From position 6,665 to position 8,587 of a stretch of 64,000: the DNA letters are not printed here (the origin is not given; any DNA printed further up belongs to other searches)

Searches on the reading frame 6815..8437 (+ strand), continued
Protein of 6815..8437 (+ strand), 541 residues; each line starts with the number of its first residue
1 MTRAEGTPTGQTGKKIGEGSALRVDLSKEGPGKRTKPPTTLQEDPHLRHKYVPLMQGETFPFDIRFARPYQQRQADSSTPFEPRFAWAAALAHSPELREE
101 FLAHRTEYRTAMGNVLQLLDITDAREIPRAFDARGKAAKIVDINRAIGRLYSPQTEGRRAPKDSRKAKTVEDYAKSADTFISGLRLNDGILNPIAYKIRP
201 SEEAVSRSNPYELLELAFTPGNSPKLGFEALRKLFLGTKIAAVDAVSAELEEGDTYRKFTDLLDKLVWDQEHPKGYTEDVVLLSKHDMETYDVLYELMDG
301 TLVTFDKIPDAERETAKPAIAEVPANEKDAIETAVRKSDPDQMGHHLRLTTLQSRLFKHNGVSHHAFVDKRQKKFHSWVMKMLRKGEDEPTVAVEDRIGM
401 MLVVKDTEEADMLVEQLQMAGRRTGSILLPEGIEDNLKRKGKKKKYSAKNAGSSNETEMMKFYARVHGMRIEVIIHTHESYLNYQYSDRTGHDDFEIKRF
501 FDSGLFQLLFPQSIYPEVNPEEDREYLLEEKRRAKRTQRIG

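Call 58: find_encoding_contigs(protein=P0001, flank=1000, max_places=3)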
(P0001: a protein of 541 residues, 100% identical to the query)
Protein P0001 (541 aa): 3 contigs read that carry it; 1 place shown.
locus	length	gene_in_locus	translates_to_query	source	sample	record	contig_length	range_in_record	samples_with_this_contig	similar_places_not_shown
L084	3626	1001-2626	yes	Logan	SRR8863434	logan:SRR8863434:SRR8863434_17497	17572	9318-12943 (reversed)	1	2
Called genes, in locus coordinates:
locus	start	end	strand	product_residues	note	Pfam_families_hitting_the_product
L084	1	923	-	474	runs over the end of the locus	PF01336:tRNA_anti-codon, PF00152:tRNA-synt_2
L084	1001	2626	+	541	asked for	-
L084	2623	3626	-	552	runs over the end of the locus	PF01368:DHH, PF02272:DHHA1, PF17768:RecJ_OB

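Call 59: find_encoding_contigs(protein=P0004, flank=3000, max_places=3)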
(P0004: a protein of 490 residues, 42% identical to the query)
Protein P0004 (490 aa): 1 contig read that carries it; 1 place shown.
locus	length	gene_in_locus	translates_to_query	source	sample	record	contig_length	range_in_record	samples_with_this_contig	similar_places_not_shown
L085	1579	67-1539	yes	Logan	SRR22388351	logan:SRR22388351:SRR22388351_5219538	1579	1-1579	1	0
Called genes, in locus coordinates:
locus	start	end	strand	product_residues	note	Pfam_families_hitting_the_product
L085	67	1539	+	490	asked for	-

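Call 60: find_encoding_contigs(protein=P0005, flank=6000, max_places=2)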
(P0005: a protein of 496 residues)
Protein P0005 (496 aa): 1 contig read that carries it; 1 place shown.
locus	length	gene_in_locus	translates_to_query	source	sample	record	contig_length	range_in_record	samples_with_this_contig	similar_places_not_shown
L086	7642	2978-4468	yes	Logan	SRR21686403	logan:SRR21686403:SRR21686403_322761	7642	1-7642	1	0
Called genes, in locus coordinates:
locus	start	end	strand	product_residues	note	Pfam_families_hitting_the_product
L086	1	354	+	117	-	?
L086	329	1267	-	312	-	PF00768:Peptidase_S11, PF13354:Beta-lactamase2 (weak)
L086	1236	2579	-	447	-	PF01336:tRNA_anti-codon, PF00152:tRNA-synt_2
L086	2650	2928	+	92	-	-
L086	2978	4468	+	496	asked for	-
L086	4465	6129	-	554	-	PF01368:DHH, PF02272:DHHA1, PF17768:RecJ_OB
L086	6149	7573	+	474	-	PF01743:PolyA_pol, PF12627:PolyA_pol_RNAbd, PF01966:HD, PF13735:tRNA_NucTran2_2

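Call 61: find_encoding_contigs(protein=P0080, flank=8000, max_places=2)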
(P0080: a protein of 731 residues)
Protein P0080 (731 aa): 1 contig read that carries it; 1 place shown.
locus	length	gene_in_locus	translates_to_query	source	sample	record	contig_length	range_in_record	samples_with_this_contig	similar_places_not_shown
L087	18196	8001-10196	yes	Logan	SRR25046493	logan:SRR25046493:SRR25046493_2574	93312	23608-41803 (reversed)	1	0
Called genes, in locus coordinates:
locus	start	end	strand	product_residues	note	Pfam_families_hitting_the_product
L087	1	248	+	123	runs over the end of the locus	-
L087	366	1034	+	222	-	PF20582:UPF0758_N, PF04002:RadC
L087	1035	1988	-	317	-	PF00561:Abhydrolase_1 (weak), PF12697:Abhydrolase_6 (weak), PF08538:DUF1749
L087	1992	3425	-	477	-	PF01406:tRNA-synt_1e, PF00133:tRNA-synt_1 (weak), PF01921:tRNA-synt_1f (weak), PF09334:tRNA-synt_1g (weak), PF09190:DALR_2 (weak), PF23493:CysS_C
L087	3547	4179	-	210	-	-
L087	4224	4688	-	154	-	-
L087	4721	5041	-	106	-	PF02482:Ribosomal_S30AE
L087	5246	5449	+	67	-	-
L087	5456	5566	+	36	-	-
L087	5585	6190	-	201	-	PF21176:RecR_HhH, PF02132:RecR_ZnF, PF01751:Toprim, PF13662:Toprim_4, PF21175:RecR_C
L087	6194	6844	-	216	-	PF02223:Thymidylate_kin, PF13521:AAA_28 (weak)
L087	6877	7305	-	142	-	PF22769:DCD (weak), PF00692:dUTPase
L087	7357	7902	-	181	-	PF00186:DHFR_1, PF01872:RibD_C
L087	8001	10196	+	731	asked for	PF00293:NUDIX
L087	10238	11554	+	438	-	PF00226:DnaJ, PF03572:Peptidase_S41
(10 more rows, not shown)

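Call 70: search_dna_similar(query=window:6815-8437:+, collection=plasmids, mode=protein, max_evalue=0.001, max_rows=15)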
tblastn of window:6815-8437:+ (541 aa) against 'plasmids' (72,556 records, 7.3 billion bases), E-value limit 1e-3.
No match.

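Call 71: search_dna_similar(query=window:6815-8437:+, collection=phages, mode=protein, max_evalue=0.001, max_rows=15)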
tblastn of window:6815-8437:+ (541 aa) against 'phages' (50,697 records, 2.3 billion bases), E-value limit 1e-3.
No match.

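Call 101: find_encoding_contigs(protein=P0007, flank=8000, max_places=1)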
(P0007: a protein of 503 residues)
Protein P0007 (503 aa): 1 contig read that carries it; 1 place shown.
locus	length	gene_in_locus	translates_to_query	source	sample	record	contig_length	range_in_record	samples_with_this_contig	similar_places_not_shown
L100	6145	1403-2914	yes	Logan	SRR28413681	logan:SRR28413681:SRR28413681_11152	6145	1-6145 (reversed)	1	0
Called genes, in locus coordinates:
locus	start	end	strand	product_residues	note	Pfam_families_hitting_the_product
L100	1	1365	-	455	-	?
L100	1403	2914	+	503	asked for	-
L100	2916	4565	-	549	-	PF01368:DHH, PF02272:DHHA1, PF17768:RecJ_OB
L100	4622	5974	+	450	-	PF01743:PolyA_pol, PF12627:PolyA_pol_RNAbd, PF01966:HD, PF13735:tRNA_NucTran2_2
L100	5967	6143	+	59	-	?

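Call 102: find_encoding_contigs(protein=P0030, flank=8000, max_places=1)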
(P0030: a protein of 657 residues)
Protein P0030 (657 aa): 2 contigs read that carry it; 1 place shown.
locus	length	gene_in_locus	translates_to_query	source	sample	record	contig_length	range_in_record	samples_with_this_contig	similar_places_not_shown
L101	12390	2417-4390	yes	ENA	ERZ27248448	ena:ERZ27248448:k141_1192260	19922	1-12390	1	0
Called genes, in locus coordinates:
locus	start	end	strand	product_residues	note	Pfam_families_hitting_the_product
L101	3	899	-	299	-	?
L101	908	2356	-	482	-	PF01336:tRNA_anti-codon, PF00152:tRNA-synt_2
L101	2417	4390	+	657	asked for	-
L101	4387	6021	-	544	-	PF01368:DHH, PF02272:DHHA1, PF17768:RecJ_OB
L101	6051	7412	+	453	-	PF01743:PolyA_pol, PF12627:PolyA_pol_RNAbd, PF01966:HD (weak), PF13735:tRNA_NucTran2_2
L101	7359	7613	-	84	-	-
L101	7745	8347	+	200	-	PF00005:ABC_tran (weak), PF13304:AAA_21 (weak)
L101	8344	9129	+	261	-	PF01061:ABC2_membrane (weak)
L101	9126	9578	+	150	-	PF09424:YqeY, PF02637:GatB_Yqey (weak)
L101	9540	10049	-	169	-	PF01243:PNPOx_N (weak)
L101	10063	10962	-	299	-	PF02355:SecD_SecF_C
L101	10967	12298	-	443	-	PF21760:SecD_1st, PF22599:SecDF_P1_head, PF02355:SecD_SecF_C, PF03176:MMPL (weak)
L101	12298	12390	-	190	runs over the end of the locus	-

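Call 103: find_encoding_contigs(protein=P0041, flank=8000, max_places=1)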
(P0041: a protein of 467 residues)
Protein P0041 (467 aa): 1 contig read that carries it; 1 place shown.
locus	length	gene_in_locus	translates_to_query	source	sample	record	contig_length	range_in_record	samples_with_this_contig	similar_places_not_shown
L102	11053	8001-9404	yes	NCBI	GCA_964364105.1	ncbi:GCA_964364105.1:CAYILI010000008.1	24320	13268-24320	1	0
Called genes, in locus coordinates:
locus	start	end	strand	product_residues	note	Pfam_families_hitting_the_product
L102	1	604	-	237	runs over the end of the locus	PF03734:YkuD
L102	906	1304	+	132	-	PF00156:Pribosyltran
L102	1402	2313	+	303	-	PF02353:CMAS, PF01209:Ubie_methyltran, PF13489:Methyltransf_23, PF05148:Methyltransf_8 (faint), PF13847:Methyltransf_31, PF08241:Methyltransf_11, PF08242:Methyltransf_12, PF13649:Methyltransf_25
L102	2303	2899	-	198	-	-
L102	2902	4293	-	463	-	PF00749:tRNA-synt_1c, PF19269:Anticodon_2 (weak)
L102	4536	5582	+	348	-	-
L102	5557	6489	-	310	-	PF00768:Peptidase_S11, PF13354:Beta-lactamase2 (faint)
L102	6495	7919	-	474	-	PF01336:tRNA_anti-codon, PF00152:tRNA-synt_2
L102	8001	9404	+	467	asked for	-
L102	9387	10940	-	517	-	PF01368:DHH, PF02272:DHHA1, PF17768:RecJ_OB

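Call 104: find_encoding_contigs(protein=P0008, flank=8000, max_places=1)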
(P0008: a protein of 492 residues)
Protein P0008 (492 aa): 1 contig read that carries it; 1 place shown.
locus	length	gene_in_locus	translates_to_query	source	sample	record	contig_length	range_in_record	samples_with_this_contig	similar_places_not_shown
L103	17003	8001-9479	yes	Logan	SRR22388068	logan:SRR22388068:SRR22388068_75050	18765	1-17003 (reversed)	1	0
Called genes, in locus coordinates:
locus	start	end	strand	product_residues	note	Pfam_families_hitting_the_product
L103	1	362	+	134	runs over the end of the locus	-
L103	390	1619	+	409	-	-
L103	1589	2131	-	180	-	PF02600:DsbB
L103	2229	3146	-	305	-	PF03741:TerC (weak), PF04332:DUF475, PF03741:TerC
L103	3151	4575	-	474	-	PF00749:tRNA-synt_1c, PF19269:Anticodon_2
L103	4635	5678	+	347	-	-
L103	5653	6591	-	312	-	PF00768:Peptidase_S11, PF02113:Peptidase_S13 (faint), PF13354:Beta-lactamase2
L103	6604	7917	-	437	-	PF01336:tRNA_anti-codon, PF00152:tRNA-synt_2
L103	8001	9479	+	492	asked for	-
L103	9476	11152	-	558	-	PF01368:DHH, PF02272:DHHA1, PF17768:RecJ_OB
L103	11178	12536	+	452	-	PF01743:PolyA_pol, PF12627:PolyA_pol_RNAbd, PF01966:HD, PF13735:tRNA_NucTran2_2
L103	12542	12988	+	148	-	PF09424:YqeY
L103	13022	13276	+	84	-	-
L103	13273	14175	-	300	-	PF07549:Sec_GG (faint), PF02355:SecD_SecF_C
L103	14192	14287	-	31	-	-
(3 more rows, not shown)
